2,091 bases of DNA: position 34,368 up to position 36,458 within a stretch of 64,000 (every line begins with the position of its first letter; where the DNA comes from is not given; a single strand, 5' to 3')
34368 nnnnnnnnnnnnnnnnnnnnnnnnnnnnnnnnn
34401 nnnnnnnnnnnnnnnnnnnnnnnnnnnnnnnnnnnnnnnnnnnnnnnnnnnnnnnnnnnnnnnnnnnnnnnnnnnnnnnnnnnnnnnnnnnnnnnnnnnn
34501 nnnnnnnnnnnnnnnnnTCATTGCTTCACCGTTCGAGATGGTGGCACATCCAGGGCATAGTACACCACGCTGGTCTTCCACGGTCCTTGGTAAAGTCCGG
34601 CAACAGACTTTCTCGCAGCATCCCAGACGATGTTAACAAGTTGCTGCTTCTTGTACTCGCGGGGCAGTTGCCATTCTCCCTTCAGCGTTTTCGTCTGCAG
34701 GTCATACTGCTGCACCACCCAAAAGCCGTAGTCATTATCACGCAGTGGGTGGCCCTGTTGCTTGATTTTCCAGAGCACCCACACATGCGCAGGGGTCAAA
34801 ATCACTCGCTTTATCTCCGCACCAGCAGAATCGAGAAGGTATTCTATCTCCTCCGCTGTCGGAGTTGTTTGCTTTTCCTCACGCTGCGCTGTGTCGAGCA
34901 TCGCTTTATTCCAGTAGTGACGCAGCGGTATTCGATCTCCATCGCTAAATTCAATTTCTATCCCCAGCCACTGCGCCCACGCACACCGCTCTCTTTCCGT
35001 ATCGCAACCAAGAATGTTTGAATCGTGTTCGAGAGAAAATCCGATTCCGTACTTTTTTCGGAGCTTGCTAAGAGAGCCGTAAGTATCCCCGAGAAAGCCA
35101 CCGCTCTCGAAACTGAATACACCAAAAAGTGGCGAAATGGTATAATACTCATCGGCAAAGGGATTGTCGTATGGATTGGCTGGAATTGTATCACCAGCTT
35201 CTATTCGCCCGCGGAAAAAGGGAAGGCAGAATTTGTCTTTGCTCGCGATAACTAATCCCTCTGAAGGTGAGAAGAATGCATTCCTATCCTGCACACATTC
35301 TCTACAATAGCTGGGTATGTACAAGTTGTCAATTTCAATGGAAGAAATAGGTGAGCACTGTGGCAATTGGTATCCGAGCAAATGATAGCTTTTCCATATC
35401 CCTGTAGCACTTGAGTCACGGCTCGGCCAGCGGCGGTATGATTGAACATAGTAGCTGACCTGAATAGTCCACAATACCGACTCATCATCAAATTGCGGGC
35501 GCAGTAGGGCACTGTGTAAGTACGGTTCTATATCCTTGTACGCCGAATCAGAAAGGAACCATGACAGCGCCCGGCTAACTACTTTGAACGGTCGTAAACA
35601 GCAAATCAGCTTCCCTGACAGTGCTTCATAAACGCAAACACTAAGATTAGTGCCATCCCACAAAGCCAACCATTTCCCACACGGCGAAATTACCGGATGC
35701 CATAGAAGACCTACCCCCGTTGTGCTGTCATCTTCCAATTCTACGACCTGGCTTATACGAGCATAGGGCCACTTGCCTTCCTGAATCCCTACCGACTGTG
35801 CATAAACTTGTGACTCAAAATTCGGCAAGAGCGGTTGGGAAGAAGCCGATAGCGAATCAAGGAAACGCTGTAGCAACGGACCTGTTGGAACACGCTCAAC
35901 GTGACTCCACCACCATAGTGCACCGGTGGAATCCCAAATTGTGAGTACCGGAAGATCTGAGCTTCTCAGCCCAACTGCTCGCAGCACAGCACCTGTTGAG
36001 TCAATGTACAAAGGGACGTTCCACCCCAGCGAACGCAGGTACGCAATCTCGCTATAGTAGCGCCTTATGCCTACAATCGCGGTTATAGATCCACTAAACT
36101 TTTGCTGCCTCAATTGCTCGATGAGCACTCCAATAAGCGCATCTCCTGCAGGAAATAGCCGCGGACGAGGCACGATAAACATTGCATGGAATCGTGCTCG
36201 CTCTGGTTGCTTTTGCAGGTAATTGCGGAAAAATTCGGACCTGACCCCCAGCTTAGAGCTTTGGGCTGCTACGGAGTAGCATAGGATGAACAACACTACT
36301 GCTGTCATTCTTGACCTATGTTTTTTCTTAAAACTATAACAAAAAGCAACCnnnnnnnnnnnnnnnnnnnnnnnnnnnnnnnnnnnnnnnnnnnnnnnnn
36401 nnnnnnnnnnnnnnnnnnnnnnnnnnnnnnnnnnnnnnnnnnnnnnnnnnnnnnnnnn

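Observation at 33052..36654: Self-contained secreted cassette: 4-Cys microprotein, redox-dead thioredoxin/propeller protein and T9SS propeller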

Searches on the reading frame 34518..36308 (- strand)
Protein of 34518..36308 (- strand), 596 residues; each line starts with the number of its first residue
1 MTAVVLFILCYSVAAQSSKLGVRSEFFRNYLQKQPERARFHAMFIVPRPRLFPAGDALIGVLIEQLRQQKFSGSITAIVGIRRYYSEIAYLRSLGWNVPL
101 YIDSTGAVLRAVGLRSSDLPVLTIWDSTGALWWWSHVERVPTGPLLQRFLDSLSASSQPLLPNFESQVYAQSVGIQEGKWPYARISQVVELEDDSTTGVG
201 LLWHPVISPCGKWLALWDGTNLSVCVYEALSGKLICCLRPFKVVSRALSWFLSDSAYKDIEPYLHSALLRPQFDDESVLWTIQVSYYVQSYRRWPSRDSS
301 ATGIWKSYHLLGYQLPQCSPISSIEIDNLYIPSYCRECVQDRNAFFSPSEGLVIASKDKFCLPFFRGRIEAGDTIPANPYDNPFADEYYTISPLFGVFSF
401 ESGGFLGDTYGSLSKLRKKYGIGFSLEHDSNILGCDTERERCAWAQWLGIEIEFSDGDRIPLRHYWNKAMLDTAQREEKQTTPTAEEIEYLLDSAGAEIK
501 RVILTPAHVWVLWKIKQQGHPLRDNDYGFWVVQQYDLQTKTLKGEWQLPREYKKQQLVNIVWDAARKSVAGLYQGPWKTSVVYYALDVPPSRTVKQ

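Call 3: search_protein_families(library=pfam, proteins=[window:34518-36308:-], max_evalue=1)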
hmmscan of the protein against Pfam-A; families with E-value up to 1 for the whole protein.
window:34518-36308:- (596 aa): 0 families

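Call 4: search_protein_families(library=ncbifam, proteins=[window:34518-36308:-], max_evalue=1)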
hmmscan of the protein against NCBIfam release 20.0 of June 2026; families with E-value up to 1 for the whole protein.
window:34518-36308:- (596 aa): 0 families

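Call 8: find_homologous_proteins(query=window:34518-36308:-, max_evalue=0.001)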
Query window:34518-36308:- (596 aa): 1 proteins with E <= 0.001 among 8000 candidates.
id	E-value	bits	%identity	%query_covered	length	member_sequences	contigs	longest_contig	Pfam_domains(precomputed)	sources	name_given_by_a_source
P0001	0.0e+0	1395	100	100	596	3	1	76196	-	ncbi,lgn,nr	ncbi:MAG: hypothetical protein RMK00_07250 [Bacteroidota bacterium]|nr:hypothetical protein [Bactero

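Call 20: predict_structure(protein=window:34518-36308:-)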
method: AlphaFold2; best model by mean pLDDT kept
length: 596 residues; sequences in the alignment: 1
mean_pLDDT: 36.2   pTM: 0.25
mean pLDDT of the five models: 36.2, 28.7, 27.3, 27.1, 25.9
residues with pLDDT >= 90: 0; 70-90: 0; 50-70: 56; < 50: 540
segments of 3 or more residues with pLDDT < 50: 1-24, 37-57, 72-84, 94-213, 215-224, 226-497, 501-509, 517-528, 537-542, 547-550, 552-562, 564-596
pLDDT, mean of each block of 10 residues (from residue 1): 38 38 50 52 41 48 54 43 49 48 36 33 31 28 35 33 30 26 28 33 36 45 46 46 34 32 34 36 37 37 32 36 26 30 27 27 24 30 30 22 27 33 24 27 25 32 32 35 36 44 45 49 42 49 48 48 43 33 30 29
secondary structure, 60 per line:
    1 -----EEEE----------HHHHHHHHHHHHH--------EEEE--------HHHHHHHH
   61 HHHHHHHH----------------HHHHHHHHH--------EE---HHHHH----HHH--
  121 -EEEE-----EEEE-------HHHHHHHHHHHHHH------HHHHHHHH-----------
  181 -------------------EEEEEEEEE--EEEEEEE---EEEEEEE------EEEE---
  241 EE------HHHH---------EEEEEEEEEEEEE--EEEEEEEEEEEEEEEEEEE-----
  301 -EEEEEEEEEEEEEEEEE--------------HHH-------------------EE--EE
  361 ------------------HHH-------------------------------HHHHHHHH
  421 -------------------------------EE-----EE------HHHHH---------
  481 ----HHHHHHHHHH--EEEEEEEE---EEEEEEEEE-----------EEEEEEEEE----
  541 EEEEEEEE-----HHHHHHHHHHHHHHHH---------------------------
elements in order: E6-9 H20-32 E41-44 H53-68 H85-93 H107-111 E122-125 E131-134 H142-155 H162-169 E200-208 E211-217 E221-227 E234-237 H249-252 E262-274 E277-295 E302-318 H413-420 H467-471 H485-494 E497-504 E508-516 E528-536 E541-548 H554-569

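Call 22: search_solved_structures(query=window:34518-36308:-, max_evalue=10, show_alignments=2)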
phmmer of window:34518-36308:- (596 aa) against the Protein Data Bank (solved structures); distinct sequences matched with E-value up to 10: 1.
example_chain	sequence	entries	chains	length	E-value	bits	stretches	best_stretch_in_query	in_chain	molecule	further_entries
6e3c_C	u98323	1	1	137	1.7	10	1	372-418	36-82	Dec protein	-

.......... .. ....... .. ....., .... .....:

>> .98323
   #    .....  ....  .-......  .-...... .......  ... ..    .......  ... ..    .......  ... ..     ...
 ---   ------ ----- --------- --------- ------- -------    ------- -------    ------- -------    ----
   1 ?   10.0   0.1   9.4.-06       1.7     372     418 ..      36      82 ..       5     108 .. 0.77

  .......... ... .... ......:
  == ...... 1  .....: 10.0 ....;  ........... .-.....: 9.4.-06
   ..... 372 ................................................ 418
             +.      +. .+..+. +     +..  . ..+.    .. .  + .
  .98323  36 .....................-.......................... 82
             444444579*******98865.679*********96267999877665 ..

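Call 26: search_protein_representatives(protein=window:34518-36308:-)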
Query: 596 residues. Proteins with E-value up to 0.001 (for the whole library): 29; up to 1e-10: 22; up to 1e-30: 7. The best 29 are listed.
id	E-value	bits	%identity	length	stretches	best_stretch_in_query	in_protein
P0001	0.0e+00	1395.4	100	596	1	1-596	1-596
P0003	7.7e-158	543.0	47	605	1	22-589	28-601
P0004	7.2e-121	420.9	43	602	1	24-591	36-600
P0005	4.8e-82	292.6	34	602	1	19-587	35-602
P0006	1.7e-61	224.7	49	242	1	356-588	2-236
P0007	2.1e-44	168.3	40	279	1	23-257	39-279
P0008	9.1e-36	139.8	27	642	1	40-586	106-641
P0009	4.7e-30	120.9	27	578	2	20-240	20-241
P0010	1.2e-29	119.5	24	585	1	23-584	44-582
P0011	7.2e-28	113.7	26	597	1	23-586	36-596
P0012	1.6e-27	112.5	39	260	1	18-198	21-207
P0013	2.0e-27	112.2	28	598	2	381-582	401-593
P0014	2.3e-25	105.4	37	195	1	53-226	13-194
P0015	7.8e-25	103.6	22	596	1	49-587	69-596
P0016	3.9e-23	98.0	46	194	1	97-234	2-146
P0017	7.4e-22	93.8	23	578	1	23-586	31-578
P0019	3.1e-18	81.8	22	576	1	23-586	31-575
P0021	2.1e-15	72.5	25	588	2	7-246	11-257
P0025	5.9e-10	54.5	23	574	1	59-550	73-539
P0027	2.6e-06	42.4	25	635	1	116-555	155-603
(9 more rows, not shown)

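Call 28: find_homologous_proteins(query=A1, max_evalue=0.001)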
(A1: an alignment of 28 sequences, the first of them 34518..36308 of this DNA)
Query A1 (28 sequences) (596 aa, profile of the alignment): 1 proteins with E <= 0.001 among 8000 candidates.
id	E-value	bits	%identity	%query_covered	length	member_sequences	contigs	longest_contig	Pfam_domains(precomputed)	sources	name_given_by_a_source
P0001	1.3e-181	623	100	100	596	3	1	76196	-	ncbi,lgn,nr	ncbi:MAG: hypothetical protein RMK00_07250 [Bacteroidota bacterium]|nr:hypothetical protein [Bactero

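Call 29: search_protein_families(library=pfam, alignment_id=A1, max_evalue=0.1)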
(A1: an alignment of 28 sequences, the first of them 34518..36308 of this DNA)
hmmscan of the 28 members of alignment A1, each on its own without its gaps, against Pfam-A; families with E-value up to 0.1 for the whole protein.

A. member 1, window:34518-36308:- (596 aa): 0 families

B. families by the number of members that match (of 28 scanned): 9 families
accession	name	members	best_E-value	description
PF00578.27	AhpC-TSA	4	0.0023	AhpC/TSA family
PF08534.16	Redoxin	2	0.0091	Redoxin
PF24782.2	WD40_MABP1-WDR62_2nd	1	0.0022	MABP1/WDR62 second WD40 domain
PF25168.1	Beta-prop_WDR36-Utp21_2nd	1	0.0037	WDR36/Utp21 second beta-propeller domain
PF25174.1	Beta-prop_THOC3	1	0.0051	THOC3 beta-propeller domain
PF14690.11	Zn_ribbon_ISL3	1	0.01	zinc-finger of transposase IS204/IS1001/IS1096/IS1165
PF13911.12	AhpC-TSA_2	1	0.049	AhpC/TSA antioxidant enzyme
PF19406.5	PKD_5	1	0.08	PKD-like domain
PF14711.11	Nitr_red_bet_C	1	0.081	Respiratory nitrate reductase beta C-terminal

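Call 31: find_encoding_contigs(protein=P0003, flank=6000, max_places=4)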
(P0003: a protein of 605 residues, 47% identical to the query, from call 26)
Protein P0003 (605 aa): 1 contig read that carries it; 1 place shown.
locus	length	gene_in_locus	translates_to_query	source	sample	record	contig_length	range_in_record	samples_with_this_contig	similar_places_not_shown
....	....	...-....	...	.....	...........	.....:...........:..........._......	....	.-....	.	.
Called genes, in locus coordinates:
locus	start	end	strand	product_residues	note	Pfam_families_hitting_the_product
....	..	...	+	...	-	-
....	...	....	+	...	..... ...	-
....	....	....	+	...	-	?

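Call 34: find_encoding_contigs(protein=P0004, flank=8000, max_places=4)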
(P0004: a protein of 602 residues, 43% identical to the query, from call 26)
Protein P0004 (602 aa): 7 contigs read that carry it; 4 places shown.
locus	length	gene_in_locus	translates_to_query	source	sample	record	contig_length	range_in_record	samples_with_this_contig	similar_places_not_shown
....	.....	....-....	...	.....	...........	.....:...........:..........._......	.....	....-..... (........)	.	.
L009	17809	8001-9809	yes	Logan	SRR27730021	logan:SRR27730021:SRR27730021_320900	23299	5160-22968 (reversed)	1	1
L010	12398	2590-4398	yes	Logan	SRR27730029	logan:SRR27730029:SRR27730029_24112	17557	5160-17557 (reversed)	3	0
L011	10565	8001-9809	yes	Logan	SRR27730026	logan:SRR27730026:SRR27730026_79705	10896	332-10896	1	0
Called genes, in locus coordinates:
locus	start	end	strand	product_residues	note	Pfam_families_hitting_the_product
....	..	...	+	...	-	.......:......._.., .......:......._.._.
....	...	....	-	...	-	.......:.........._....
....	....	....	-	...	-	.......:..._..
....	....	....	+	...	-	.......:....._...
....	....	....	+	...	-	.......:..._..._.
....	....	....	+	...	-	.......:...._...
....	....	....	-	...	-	-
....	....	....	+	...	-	-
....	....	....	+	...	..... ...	-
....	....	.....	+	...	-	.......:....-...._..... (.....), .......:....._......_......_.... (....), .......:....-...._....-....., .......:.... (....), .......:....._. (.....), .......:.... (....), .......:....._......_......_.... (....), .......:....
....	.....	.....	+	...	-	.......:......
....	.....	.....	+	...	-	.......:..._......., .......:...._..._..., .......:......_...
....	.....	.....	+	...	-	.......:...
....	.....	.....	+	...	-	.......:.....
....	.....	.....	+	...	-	-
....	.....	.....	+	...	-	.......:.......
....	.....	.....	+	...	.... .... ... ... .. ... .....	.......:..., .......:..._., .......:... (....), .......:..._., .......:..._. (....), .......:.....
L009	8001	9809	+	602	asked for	-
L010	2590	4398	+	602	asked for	-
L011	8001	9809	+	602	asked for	-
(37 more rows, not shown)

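Call 35: find_encoding_contigs(protein=P0005, flank=8000, max_places=4)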
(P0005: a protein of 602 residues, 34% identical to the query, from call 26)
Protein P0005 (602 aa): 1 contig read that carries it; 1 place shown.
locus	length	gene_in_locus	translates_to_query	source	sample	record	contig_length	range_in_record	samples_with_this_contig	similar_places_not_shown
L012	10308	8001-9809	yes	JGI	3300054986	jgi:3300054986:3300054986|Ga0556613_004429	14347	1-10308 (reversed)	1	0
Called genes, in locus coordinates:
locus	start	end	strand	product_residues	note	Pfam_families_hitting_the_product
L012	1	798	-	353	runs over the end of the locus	PF01070:FMN_dh, PF01645:Glu_synthase (weak), PF00478:IMPDH (weak)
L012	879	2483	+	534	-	PF01293:PEPCK_ATP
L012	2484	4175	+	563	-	PF00496:SBP_bac_5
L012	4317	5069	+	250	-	PF00877:NLPC_P60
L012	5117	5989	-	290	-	PF08281:Sigma70_r4_2 (weak)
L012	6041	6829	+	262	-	PF18962:Por_Secre_tail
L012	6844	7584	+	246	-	-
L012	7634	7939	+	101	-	-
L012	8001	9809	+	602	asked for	-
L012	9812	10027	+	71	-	-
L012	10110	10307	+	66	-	?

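Call 36: find_encoding_contigs(protein=P0008, flank=6000, max_places=3)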
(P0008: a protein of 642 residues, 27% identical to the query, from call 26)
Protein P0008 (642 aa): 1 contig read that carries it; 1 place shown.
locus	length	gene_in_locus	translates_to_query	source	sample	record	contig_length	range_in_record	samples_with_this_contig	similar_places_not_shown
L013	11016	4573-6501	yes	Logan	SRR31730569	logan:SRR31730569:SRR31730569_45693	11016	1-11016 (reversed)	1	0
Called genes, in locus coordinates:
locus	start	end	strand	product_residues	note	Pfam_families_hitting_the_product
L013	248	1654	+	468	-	-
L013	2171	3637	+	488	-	-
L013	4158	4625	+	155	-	-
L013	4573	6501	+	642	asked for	-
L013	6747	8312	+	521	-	PF03023:MurJ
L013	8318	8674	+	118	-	PF00903:Glyoxalase, PF22677:Ble-like_N (weak), PF18029:Glyoxalase_6 (weak)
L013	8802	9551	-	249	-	PF00849:PseudoU_synth_2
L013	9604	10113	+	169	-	PF01590:GAF, PF13185:GAF_2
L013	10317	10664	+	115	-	PF04237:YjbR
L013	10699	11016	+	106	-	?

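Call 37: find_encoding_contigs(protein=P0010, flank=6000, max_places=3)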
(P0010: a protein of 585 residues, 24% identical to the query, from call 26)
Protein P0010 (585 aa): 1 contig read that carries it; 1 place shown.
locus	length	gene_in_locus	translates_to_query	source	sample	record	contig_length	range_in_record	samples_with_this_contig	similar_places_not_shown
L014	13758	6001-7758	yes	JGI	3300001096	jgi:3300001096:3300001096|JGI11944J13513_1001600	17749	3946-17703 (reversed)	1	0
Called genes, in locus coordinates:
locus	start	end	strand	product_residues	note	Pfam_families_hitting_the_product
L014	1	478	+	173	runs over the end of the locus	?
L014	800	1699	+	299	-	PF01963:TraB_PrgY_gumN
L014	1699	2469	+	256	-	PF00106:adh_short, PF08659:KR, PF13561:adh_short_C2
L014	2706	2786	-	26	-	-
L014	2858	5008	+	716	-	PF00771:FHIPEP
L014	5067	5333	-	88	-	PF00312:Ribosomal_S15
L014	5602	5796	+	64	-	-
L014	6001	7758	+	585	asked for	-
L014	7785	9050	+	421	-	PF14870:PSII_BNR, PF02012:BNR (faint), PF14870:PSII_BNR, PF15902:Sortilin-Vps10 (weak), PF14870:PSII_BNR (weak), PF18962:Por_Secre_tail (weak)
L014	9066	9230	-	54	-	-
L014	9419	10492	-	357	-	-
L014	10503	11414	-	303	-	PF18962:Por_Secre_tail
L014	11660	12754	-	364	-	PF16656:Pur_ac_phosph_N (weak), PF00149:Metallophos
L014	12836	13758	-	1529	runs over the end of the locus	PF24782:WD40_MABP1-WDR62_2nd, PF00400:WD40, PF23098:Beta-prop_NOL10_N, PF23381:Beta-prop_IFT122_1st, PF23393:Beta-prop_WDR90_POC16_2nd, PF23414:Beta-prop_EML_2, PF23586:Beta-prop_NWD2_C, PF24105:Beta-prop_CAF1B_HIR1, +42 more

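Call 38: find_encoding_contigs(protein=P0011, flank=6000, max_places=3)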
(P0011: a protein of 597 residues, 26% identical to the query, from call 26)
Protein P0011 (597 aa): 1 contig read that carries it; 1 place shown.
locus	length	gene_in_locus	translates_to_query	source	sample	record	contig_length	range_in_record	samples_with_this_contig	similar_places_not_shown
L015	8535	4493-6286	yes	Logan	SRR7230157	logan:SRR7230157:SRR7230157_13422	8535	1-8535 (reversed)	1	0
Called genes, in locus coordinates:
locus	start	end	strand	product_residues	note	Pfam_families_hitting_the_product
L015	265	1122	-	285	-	PF00376:MerR, PF13411:MerR_1, PF07739:TipAS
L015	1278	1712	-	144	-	-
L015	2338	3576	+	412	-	PF12840:HTH_20 (faint), PF13384:HTH_23 (faint), PF13518:HTH_28 (weak), PF08281:Sigma70_r4_2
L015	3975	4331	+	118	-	-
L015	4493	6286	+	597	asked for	-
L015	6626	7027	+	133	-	-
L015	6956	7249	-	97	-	-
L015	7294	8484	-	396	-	PF22660:RS_preATP-grasp-like, PF02222:ATP-grasp, PF02786:CPSase_L_D2, PF07478:Dala_Dala_lig_C, PF17769:PurK_C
